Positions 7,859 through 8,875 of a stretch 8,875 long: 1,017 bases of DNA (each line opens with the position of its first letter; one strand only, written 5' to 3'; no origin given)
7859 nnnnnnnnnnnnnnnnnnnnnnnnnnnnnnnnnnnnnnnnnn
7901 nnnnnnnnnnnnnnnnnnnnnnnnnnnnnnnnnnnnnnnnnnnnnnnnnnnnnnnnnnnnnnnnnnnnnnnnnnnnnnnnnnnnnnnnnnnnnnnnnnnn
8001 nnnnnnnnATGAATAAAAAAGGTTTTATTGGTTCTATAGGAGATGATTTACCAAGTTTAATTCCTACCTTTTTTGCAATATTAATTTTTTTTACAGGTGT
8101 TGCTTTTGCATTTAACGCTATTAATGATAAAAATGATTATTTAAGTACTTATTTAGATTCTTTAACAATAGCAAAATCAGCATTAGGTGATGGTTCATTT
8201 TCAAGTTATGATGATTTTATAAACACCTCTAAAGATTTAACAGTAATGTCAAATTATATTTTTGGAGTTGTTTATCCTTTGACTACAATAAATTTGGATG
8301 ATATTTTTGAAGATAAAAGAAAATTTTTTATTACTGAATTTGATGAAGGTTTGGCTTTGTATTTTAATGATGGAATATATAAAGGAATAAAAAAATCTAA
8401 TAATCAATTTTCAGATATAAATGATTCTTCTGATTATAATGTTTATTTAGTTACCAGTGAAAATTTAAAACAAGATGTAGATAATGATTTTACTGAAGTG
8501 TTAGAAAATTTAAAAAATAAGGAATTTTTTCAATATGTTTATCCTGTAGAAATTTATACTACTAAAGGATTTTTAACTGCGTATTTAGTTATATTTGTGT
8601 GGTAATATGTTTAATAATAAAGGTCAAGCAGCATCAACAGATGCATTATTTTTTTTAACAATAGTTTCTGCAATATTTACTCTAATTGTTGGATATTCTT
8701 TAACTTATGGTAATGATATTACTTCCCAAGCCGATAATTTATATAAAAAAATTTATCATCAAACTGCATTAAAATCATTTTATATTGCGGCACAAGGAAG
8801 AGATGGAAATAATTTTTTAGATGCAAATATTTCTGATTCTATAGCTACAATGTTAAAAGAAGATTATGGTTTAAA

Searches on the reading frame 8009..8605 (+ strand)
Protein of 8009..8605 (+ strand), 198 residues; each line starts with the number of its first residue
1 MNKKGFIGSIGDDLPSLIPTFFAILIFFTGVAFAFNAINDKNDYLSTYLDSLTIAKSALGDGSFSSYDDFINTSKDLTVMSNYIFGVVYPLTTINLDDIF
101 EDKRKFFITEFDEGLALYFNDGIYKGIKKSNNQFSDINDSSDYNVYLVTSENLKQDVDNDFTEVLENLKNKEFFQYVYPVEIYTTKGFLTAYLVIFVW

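Call 9: search_protein_families(library=pfam, proteins=[window:8009-8605:+], max_evalue=1)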
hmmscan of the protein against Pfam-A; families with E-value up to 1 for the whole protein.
window:8009-8605:+ (198 aa): 0 families

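Call 10: search_protein_families(library=ncbifam, proteins=[window:8009-8605:+], max_evalue=1)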
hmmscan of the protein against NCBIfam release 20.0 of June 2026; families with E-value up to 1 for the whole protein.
window:8009-8605:+ (198 aa): 1 family
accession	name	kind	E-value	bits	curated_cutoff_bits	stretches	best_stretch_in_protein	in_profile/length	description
NF038110.1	Lys_methyl_FliB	equivalog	0.12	11.9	85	1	65-195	220-326/373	flagellin lysine-N-methylase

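Call 82: search_protein_families(library=padloc, proteins=[window:8009-8605:+], max_evalue=0.01)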
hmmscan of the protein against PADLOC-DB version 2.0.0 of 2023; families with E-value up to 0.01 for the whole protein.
window:8009-8605:+ (198 aa): 0 families

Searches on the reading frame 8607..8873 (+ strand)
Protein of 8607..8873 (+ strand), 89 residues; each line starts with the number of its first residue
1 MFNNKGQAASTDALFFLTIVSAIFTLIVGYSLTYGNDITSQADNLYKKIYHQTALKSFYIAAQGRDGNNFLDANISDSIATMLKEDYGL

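Call 9: search_protein_families(library=pfam, proteins=[window:8607-8873:+], max_evalue=1)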
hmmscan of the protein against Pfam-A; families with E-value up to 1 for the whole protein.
window:8607-8873:+ (89 aa): 1 family
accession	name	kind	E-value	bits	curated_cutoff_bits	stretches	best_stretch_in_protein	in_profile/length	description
PF04531.18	Phage_holin_1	-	0.18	12.8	22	1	13-47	10-46/82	Bacteriophage holin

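Call 10: search_protein_families(library=ncbifam, proteins=[window:8607-8873:+], max_evalue=1)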
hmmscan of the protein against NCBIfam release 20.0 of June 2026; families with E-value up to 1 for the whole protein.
window:8607-8873:+ (89 aa): 1 family
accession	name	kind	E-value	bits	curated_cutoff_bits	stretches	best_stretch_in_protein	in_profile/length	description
NF010199.0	PRK13673.1-6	equivalog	0.054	13.4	125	1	2-35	88-121/128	hypothetical protein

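Call 32: find_homologous_proteins(query=window:8607-8873:+, max_evalue=0.01)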
Query window:8607-8873:+: no candidate shares three 5-residue words with the query. No homologue found.
